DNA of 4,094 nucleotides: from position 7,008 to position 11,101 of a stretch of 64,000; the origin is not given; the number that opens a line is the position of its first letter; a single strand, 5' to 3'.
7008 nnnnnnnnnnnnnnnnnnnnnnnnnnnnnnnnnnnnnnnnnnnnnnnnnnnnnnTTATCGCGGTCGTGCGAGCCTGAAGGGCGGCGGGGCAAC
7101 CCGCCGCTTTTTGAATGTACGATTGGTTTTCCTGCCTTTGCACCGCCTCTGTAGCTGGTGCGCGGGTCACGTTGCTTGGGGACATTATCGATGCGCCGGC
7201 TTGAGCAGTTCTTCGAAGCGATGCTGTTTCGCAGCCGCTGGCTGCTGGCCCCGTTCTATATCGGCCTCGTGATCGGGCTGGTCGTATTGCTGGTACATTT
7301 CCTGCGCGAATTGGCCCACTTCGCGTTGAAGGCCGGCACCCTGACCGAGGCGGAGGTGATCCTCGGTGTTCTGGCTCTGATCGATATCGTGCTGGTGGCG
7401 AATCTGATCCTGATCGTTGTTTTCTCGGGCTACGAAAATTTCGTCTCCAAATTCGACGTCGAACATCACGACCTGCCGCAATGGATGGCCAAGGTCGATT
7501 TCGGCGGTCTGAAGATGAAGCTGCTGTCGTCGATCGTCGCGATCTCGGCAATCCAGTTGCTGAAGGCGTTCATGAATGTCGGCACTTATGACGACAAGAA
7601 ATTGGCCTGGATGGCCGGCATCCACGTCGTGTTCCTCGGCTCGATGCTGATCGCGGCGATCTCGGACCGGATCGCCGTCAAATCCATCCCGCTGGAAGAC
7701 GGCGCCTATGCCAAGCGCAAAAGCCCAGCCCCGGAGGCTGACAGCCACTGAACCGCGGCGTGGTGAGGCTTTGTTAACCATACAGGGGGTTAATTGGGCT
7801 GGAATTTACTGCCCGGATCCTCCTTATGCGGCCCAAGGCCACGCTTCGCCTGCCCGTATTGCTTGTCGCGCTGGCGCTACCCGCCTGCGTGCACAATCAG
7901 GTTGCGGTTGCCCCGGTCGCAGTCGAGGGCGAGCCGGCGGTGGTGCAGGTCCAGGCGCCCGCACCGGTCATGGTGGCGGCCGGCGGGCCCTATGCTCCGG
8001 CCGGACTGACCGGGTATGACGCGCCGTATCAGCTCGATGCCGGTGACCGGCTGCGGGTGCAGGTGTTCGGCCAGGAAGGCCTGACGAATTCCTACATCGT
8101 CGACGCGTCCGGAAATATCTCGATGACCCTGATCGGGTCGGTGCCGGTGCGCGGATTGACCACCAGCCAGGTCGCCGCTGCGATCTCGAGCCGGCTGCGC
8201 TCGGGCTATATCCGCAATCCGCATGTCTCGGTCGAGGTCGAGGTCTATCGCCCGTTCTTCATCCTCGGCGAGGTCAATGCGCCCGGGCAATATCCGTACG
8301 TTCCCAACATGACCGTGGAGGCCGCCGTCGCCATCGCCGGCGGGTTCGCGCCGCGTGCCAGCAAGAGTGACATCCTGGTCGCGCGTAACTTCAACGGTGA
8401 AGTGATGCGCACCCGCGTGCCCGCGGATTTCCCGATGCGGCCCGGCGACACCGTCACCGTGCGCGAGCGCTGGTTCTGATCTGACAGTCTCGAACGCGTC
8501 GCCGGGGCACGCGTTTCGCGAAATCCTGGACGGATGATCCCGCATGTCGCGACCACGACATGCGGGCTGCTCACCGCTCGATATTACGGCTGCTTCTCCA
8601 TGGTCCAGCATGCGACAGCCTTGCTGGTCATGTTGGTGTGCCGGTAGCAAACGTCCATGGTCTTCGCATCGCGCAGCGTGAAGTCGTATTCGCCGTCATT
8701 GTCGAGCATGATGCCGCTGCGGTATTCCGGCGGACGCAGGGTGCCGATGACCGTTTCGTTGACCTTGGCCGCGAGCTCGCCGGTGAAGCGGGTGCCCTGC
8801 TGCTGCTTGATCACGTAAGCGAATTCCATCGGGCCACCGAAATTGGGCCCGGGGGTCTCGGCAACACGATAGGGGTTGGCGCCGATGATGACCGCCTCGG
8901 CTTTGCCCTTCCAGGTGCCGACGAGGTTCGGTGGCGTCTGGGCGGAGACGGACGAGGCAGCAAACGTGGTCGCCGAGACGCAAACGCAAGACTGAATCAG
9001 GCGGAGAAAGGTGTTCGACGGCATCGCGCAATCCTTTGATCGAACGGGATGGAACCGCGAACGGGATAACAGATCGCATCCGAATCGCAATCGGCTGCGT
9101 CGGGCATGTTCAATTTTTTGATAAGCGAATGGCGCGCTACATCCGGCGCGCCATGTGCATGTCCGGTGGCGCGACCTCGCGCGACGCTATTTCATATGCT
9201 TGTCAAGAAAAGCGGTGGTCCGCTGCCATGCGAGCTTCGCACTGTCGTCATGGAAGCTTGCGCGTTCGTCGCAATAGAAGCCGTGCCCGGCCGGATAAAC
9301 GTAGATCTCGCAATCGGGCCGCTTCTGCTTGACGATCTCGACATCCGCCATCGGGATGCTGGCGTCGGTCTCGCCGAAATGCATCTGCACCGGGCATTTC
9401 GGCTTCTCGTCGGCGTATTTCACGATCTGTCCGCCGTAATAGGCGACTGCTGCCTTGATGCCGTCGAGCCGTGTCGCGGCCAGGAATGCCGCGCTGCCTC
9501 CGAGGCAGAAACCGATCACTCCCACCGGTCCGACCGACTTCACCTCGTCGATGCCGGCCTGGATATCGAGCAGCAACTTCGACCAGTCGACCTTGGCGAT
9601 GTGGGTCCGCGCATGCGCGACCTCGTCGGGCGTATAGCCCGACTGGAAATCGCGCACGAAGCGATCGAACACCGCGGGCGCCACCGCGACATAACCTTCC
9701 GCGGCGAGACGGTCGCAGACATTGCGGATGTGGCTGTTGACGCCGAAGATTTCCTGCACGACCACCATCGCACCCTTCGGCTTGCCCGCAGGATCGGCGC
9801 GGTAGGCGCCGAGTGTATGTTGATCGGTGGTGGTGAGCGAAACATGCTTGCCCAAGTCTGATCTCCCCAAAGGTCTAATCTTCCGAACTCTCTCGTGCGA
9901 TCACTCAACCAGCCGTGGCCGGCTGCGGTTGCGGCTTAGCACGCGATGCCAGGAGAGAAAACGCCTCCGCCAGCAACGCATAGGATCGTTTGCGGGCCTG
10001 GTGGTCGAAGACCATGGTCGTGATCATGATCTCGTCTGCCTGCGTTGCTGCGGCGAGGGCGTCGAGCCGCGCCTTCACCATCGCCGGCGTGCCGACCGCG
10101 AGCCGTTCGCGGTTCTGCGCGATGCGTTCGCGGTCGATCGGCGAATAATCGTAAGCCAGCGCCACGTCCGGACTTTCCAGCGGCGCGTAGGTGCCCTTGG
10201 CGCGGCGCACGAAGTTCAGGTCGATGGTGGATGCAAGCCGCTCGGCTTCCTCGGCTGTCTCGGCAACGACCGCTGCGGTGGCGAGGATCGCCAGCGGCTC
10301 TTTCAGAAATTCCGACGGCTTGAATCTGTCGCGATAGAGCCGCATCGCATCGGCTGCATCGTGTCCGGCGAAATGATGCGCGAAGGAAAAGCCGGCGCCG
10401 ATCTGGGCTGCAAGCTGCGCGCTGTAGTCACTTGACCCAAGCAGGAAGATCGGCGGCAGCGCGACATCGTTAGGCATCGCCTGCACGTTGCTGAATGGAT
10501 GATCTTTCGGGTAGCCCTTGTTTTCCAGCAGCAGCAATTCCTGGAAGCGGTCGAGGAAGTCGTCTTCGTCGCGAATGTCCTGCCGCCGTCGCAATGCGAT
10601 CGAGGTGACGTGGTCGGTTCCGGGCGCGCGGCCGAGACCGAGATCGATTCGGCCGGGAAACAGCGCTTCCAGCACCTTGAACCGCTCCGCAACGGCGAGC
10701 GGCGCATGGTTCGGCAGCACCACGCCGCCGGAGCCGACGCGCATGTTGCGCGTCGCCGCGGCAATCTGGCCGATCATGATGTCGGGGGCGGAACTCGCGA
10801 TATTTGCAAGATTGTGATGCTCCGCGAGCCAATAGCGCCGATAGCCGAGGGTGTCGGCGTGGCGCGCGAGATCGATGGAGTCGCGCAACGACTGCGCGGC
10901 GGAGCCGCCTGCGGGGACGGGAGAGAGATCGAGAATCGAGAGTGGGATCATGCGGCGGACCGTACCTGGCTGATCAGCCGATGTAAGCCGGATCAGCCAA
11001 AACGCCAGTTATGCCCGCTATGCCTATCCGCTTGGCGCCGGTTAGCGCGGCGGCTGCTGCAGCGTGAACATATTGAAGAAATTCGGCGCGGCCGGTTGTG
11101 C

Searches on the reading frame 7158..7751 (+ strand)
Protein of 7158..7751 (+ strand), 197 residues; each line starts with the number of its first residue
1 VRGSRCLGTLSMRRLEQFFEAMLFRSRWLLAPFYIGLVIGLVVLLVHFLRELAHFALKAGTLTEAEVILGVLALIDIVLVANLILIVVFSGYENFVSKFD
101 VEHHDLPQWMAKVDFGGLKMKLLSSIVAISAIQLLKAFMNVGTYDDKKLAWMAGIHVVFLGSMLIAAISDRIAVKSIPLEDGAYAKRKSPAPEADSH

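Call 23: search_protein_families(library=pfam, proteins=[window:7158-7751:+])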
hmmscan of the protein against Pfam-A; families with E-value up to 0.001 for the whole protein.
window:7158-7751:+ (197 aa): 1 family
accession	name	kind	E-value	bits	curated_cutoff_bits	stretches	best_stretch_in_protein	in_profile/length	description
PF03350.21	UPF0114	-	1.4e-35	122.5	23.1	1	23-138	1-117/117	Uncharacterized protein family, UPF0114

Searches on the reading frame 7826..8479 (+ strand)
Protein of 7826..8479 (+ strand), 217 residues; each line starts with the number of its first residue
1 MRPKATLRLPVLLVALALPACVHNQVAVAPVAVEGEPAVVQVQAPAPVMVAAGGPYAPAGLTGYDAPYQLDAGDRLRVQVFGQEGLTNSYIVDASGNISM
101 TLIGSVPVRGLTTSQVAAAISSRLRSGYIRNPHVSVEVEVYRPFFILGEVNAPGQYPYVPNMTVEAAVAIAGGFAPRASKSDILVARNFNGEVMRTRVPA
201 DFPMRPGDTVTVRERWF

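Call 23: search_protein_families(library=pfam, proteins=[window:7826-8479:+])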
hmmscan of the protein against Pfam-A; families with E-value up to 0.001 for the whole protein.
window:7826-8479:+ (217 aa): 3 families
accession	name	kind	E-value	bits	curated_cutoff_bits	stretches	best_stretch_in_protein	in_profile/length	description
PF02563.21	Poly_export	-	2.2e-24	85.9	28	1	66-138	5-76/77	Polysaccharide biosynthesis/export protein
PF10531.15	SLBB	-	5.8e-11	42.5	27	1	144-195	2-53/55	SLBB domain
PF22461.2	SLBB_2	-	4.2e-07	30.4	27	1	144-212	3-79/79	SLBB domain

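Call 27: search_protein_families(library=ncbifam, proteins=[window:7826-8479:+], max_evalue=0.01)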
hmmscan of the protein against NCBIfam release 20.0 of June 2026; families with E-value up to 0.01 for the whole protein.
window:7826-8479:+ (217 aa): 4 families
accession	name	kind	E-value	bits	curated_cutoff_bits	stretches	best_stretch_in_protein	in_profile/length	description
TIGR03028.1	EpsE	equivalog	1.3e-24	86.8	262.65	2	68-141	2-76/239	polysaccharide export protein EpsE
TIGR03027.2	pepcterm_export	equivalog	6.9e-23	81.2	180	1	68-217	3-169/169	XrtA/PEP-CTERM system exopolysaccharide export protein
NF041843.1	EpsY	equivalog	7.3e-20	71.1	320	1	64-197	49-182/211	exopolysaccharide export protein EpsY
NF011658.0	PRK15078.1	subfamily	2.4e-11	43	333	1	91-191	119-221/380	polysaccharide export protein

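Call 66: find_homologous_proteins(query=window:7826-8479:+, max_evalue=1e-30)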
Query window:7826-8479:+ (217 aa): 7929 proteins with E <= 1e-30 among 8000 candidates; the best 120 are listed.
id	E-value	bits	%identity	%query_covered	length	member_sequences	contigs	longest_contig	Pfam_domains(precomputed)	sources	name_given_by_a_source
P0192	1.8e-135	467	100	100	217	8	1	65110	PF10531.16,PF02563.22,PF22461.3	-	-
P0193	3.5e-134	463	98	100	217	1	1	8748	PF10531.16,PF02563.22,PF22461.3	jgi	jgi:polysaccharide export outer membrane protein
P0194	3.5e-133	460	97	100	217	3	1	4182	PF10531.16,PF02563.22,PF22461.3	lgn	-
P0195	7.9e-133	459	99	100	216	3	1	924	PF10531.16,PF02563.22,PF22461.3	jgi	jgi:polysaccharide export outer membrane protein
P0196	9.2e-131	452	96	100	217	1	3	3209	PF10531.16,PF02563.22,PF22461.3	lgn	-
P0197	1.7e-128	445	96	100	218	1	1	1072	PF10531.16,PF02563.22,PF22461.3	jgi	jgi:polysaccharide export outer membrane protein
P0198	2.2e-127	441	95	100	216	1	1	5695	PF10531.16,PF02563.22,PF22461.3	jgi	jgi:polysaccharide export outer membrane protein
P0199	1.6e-126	438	94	100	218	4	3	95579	PF10531.16,PF02563.22,PF22461.3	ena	-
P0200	4.0e-124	430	92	100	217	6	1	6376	PF10531.16,PF02563.22,PF22461.3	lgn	-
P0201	8.0e-122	423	90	100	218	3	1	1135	PF10531.16,PF02563.22,PF22461.3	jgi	jgi:polysaccharide biosynthesis/export protein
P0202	1.1e-120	419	89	100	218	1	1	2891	PF10531.16,PF02563.22,PF22461.3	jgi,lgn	jgi:polysaccharide export outer membrane protein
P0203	3.7e-119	414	89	100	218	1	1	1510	PF10531.16,PF02563.22,PF22461.3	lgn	-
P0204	5.0e-119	414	89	100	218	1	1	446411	PF10531.16,PF02563.22,PF22461.3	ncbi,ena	-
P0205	1.4e-118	412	89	100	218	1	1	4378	PF10531.16,PF02563.22,PF22461.3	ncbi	-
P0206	1.5e-118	412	88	100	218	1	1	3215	PF10531.16,PF02563.22,PF22461.3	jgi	jgi:polysaccharide export outer membrane protein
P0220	3.4e-110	385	83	100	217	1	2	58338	PF10531.16,PF02563.22,PF22461.3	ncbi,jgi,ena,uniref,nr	ncbi:polysaccharide biosynthesis/export family protein [Pseudorhodoplanes sp.]|uniref:polysaccharide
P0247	7.4e-95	335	73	100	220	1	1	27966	PF10531.16,PF02563.22,PF22461.3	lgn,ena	-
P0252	8.7e-94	331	70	95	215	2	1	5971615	PF10531.16,PF02563.22,PF22461.3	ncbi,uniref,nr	ncbi:hypothetical protein CAK95_09480 [Pseudorhodoplanes sinuspersici]|uniref:Uncharacterized protei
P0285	3.6e-84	300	67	96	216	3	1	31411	PF10531.16,PF02563.22,PF22461.3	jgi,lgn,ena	-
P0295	1.0e-73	266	65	88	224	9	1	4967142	PF10531.16,PF02563.22,PF22461.3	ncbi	-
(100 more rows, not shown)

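Call 67: find_encoding_contigs(protein=P0252, flank=3000, max_places=2)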
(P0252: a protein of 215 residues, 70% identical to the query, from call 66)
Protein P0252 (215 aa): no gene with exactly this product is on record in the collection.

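Call 68: find_encoding_contigs(protein=P0220, flank=3000, max_places=2)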
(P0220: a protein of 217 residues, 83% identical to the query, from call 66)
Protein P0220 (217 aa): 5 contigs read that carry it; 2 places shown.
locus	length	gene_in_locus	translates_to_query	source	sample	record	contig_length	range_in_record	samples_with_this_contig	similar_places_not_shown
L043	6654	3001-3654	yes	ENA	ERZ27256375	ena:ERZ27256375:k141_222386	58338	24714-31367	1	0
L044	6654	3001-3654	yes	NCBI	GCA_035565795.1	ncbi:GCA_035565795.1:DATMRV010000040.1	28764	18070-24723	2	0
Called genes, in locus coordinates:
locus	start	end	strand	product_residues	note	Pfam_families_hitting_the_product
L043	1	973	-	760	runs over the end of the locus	PF00390:malic, PF03949:Malic_M, PF01515:PTA_PTB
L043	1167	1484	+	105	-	-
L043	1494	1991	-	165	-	PF03928:HbpS-like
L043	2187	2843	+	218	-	PF01625:PMSR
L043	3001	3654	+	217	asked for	PF02563:Poly_export, PF10531:SLBB, PF22461:SLBB_2 (weak)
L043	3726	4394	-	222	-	PF01738:DLH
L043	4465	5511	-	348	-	PF00296:Bac_luciferase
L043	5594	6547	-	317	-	-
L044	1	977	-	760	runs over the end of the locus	PF00390:malic, PF03949:Malic_M, PF01515:PTA_PTB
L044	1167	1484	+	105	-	-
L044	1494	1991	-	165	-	PF03928:HbpS-like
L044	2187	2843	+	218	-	PF01625:PMSR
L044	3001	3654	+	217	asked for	PF02563:Poly_export, PF10531:SLBB, PF22461:SLBB_2 (weak)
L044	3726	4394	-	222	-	PF01738:DLH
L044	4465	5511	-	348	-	PF00296:Bac_luciferase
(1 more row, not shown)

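Call 69: find_encoding_contigs(protein=P0295, flank=3000, max_places=2)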
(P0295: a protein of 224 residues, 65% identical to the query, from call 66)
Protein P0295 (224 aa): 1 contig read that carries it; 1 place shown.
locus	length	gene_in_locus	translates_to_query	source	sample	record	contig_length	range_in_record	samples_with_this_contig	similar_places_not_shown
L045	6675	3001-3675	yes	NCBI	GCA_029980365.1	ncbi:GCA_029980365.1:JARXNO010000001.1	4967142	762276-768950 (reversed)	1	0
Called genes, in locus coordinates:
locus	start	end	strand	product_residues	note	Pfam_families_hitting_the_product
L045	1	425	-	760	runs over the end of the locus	PF00390:malic, PF03949:Malic_M, PF01515:PTA_PTB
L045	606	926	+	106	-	-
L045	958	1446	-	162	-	PF03928:HbpS-like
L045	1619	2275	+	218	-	PF01625:PMSR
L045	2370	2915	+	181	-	PF03350:UPF0114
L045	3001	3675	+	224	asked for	PF02563:Poly_export, PF10531:SLBB, PF22461:SLBB_2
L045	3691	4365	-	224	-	PF01738:DLH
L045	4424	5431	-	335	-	PF00296:Bac_luciferase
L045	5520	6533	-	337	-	-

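Call 70: find_encoding_contigs(protein=P0247, flank=3000, max_places=2)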
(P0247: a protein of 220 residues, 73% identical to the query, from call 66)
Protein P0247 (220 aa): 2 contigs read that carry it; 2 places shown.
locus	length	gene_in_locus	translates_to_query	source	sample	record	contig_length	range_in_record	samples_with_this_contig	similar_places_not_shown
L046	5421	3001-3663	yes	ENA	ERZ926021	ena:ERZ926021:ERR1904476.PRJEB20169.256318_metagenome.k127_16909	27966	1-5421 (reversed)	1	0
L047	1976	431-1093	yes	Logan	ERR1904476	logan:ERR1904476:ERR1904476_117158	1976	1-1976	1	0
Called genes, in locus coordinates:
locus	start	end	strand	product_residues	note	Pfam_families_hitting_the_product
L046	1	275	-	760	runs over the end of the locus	PF00390:malic, PF03949:Malic_M, PF01515:PTA_PTB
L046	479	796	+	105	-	-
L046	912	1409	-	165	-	PF03928:HbpS-like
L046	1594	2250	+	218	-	PF01625:PMSR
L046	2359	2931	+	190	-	PF03350:UPF0114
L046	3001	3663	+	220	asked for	PF02563:Poly_export, PF22461:SLBB_2 (weak), PF10531:SLBB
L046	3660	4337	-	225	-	PF01738:DLH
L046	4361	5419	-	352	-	?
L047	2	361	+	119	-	?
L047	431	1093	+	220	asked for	PF02563:Poly_export, PF22461:SLBB_2 (weak), PF10531:SLBB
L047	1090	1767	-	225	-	PF01738:DLH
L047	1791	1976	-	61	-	?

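Call 71: find_encoding_contigs(protein=P0285, flank=3000, max_places=2)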
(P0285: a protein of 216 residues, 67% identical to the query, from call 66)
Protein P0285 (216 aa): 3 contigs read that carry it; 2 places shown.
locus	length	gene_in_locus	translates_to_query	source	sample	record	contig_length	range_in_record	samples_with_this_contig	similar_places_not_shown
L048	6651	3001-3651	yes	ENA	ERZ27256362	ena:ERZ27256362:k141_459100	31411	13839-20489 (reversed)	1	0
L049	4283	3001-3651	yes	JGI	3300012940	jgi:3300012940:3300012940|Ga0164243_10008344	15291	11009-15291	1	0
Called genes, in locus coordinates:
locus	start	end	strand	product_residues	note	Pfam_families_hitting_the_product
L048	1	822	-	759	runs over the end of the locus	PF00390:malic, PF03949:Malic_M, PF01515:PTA_PTB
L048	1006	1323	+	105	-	-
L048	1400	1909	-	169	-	PF03928:HbpS-like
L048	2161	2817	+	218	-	PF01625:PMSR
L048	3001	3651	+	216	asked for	PF02563:Poly_export, PF10531:SLBB, PF22461:SLBB_2 (faint)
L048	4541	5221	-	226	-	PF01738:DLH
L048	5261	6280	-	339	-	PF00296:Bac_luciferase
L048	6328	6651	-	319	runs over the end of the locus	-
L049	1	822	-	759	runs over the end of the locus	PF00390:malic, PF03949:Malic_M, PF01515:PTA_PTB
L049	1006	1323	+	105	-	-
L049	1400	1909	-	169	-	PF03928:HbpS-like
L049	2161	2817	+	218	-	PF01625:PMSR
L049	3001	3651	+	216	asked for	PF02563:Poly_export, PF10531:SLBB, PF22461:SLBB_2 (faint)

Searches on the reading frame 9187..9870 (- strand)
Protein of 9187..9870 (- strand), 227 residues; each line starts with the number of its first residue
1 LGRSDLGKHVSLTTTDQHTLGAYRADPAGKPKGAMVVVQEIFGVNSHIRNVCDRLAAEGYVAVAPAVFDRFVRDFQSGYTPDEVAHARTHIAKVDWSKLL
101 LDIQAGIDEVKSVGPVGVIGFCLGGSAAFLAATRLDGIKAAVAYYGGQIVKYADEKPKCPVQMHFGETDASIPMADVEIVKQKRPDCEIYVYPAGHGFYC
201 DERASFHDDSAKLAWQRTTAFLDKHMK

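Call 23: search_protein_families(library=pfam, proteins=[window:9187-9870:-])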
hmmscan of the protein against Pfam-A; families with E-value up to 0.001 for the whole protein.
window:9187-9870:- (227 aa): 2 families
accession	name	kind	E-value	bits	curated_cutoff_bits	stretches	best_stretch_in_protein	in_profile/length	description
PF01738.24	DLH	-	5.2e-45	154.1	21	1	21-225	2-216/217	Dienelactone hydrolase family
PF08840.17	BAAT_C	-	2.8e-05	24.7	20.9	0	115-176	23-84/210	BAAT / Acyl-CoA thioester hydrolase C terminal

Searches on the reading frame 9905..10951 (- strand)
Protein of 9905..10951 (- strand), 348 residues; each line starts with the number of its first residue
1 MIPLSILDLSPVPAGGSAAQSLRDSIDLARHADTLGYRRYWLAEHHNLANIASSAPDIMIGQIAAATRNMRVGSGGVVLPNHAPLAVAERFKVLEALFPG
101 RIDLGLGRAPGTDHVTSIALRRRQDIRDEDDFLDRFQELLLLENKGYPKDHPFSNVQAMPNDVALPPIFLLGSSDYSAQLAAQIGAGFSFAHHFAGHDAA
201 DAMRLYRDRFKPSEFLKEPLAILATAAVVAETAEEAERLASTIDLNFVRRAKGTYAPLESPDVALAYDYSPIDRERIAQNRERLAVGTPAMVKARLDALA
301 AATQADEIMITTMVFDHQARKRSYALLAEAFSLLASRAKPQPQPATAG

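Call 23: search_protein_families(library=pfam, proteins=[window:9905-10951:-])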
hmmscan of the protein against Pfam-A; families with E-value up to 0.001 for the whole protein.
window:9905-10951:- (348 aa): 1 family
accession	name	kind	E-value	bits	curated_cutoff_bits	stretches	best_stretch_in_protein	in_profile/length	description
PF00296.26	Bac_luciferase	-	1.7e-38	133.2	27.9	1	5-301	4-309/314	Luciferase-like monooxygenase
